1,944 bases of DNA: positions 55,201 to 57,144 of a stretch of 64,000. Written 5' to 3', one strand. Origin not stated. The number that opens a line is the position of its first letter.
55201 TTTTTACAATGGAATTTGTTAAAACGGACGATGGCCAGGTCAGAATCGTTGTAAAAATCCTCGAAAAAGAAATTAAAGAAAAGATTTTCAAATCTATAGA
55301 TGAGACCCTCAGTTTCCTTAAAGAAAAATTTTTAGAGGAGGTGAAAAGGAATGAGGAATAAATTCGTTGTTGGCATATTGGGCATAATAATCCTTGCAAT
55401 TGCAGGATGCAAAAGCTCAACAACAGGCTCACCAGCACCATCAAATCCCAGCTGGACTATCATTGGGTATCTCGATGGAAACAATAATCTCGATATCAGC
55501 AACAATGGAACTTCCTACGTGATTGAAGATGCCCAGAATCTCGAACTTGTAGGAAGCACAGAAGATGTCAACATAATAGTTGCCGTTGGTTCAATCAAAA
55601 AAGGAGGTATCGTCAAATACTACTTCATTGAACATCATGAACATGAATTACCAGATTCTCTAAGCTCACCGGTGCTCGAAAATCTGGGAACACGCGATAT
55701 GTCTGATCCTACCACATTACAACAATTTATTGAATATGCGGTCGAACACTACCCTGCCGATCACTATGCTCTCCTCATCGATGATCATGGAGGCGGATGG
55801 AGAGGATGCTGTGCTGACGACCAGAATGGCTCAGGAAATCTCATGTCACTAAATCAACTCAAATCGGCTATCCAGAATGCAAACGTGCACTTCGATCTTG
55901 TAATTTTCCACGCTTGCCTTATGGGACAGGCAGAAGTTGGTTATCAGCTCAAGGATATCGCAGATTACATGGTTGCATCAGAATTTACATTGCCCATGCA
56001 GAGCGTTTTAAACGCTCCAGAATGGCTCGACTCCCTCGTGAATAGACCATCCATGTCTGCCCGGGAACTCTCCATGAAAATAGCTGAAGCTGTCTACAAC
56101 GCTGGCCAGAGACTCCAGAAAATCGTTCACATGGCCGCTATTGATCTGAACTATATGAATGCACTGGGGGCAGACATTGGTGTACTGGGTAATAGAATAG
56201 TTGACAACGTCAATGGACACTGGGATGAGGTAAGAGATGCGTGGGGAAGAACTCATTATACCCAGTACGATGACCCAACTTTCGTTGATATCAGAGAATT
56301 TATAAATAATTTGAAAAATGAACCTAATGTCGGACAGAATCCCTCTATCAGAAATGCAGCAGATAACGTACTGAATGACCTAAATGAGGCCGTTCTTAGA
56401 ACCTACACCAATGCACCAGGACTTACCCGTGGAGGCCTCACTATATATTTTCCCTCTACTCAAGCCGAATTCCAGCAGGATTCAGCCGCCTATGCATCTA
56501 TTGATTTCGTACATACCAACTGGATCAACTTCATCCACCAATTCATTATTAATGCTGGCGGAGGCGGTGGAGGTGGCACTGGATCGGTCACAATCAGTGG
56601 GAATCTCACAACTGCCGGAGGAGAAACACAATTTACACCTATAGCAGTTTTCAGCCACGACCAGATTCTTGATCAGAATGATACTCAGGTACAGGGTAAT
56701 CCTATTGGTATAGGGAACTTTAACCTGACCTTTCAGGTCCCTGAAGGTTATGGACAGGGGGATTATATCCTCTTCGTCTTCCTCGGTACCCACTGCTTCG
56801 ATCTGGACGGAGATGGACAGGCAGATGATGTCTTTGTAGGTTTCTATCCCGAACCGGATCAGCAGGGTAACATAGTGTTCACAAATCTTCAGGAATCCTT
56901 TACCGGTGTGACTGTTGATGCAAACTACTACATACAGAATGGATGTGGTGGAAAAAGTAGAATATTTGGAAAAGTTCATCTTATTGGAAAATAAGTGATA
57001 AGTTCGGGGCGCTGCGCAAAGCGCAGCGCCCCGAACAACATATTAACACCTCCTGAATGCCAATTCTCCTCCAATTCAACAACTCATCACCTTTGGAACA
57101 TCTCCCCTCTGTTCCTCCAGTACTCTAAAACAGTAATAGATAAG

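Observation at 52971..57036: Candidate signalling/proteolysis module: TPR-BTAD activator divergent from a small ORF and a clostripain lipoprotein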

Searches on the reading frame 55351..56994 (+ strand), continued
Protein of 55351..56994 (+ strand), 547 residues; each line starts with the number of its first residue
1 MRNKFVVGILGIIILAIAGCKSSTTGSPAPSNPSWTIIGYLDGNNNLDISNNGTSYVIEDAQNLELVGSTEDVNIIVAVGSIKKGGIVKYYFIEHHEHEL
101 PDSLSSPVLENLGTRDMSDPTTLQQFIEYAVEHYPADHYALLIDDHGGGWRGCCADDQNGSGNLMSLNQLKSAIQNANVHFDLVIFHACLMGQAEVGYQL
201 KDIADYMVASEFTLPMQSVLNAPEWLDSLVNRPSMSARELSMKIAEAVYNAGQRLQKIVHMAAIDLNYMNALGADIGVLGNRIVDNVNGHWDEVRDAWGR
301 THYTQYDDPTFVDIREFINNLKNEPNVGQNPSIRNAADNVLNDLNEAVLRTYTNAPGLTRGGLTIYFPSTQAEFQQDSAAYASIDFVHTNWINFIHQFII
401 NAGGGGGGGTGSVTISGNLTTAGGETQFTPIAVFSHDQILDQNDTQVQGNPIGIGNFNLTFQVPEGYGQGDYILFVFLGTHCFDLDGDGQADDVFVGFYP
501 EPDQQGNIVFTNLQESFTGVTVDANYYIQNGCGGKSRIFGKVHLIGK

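Call 70: find_encoding_contigs(protein=P0028, flank=9000, max_places=2)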
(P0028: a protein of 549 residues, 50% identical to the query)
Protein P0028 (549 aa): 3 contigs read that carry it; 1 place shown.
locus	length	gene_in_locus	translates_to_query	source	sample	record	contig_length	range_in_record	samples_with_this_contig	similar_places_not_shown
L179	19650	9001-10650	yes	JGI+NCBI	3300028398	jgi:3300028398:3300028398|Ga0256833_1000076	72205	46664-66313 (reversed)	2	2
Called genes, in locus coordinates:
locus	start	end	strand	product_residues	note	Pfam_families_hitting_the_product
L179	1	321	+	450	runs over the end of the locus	PF15902:Sortilin-Vps10 (faint), PF25852:DUF6242_C (faint), PF02012:BNR (faint)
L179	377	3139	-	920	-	PF13485:Peptidase_MA_2 (weak), PF26549:Tricorn_N (faint), PF07676:PD40 (faint), PF26550:Tricorn_2nd (weak), PF01103:Omp85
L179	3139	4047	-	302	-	PF01551:Peptidase_M23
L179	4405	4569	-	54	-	-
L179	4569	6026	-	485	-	-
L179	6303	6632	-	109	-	PF03819:MazG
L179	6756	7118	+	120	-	PF17253:DUF5320 (faint)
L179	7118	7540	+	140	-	PF02579:Nitro_FeMo-Co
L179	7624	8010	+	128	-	PF01986:DUF123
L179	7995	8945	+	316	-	PF04055:Radical_SAM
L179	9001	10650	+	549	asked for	PF03415:Peptidase_C11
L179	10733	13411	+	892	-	PF00069:Pkinase, PF01636:APH (faint), PF07714:PK_Tyr_Ser-Thr, PF03109:ABC1, PF00580:UvrD-helicase, PF13245:AAA_19, PF13361:UvrD_C, PF13538:UvrD_C_2, +2 more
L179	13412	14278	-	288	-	PF00892:EamA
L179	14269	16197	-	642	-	PF00009:GTP_EFTU (faint), PF00350:Dynamin_N (faint), PF01926:MMR_HSR1, PF02421:FeoB_N, PF04548:AIG1 (faint), PF07670:Gate, PF07664:FeoB_C, PF07670:Gate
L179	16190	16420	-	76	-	PF04023:FeoA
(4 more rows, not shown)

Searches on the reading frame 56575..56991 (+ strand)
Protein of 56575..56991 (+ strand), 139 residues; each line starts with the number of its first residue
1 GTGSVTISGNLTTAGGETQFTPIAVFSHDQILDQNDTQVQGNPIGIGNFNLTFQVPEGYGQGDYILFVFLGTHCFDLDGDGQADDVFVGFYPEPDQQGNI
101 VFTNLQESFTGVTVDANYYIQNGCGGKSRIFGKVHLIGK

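Call 78: search_protein_families(library=pfam, proteins=[window:56575-56991:+], max_evalue=1)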
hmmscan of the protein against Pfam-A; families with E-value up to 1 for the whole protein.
window:56575-56991:+ (139 aa): 1 family
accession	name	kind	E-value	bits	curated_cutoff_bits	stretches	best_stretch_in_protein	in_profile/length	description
PF01839.29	FG-GAP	-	0.027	14.8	22.1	1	76-99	9-33/37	FG-GAP repeat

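Call 79: search_solved_structures(query=window:56575-56991:+, max_evalue=5)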
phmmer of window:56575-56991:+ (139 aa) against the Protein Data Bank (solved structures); distinct sequences matched with E-value up to 5: 1.
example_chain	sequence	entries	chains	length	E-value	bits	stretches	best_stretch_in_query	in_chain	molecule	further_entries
9c6o_B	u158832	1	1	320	0.83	13.2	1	59-112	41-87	MOW15-22 RBD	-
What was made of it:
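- Tried and rejected: Identity of the C-terminal domain: no Pfam or PDB match (calls 78, 79).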
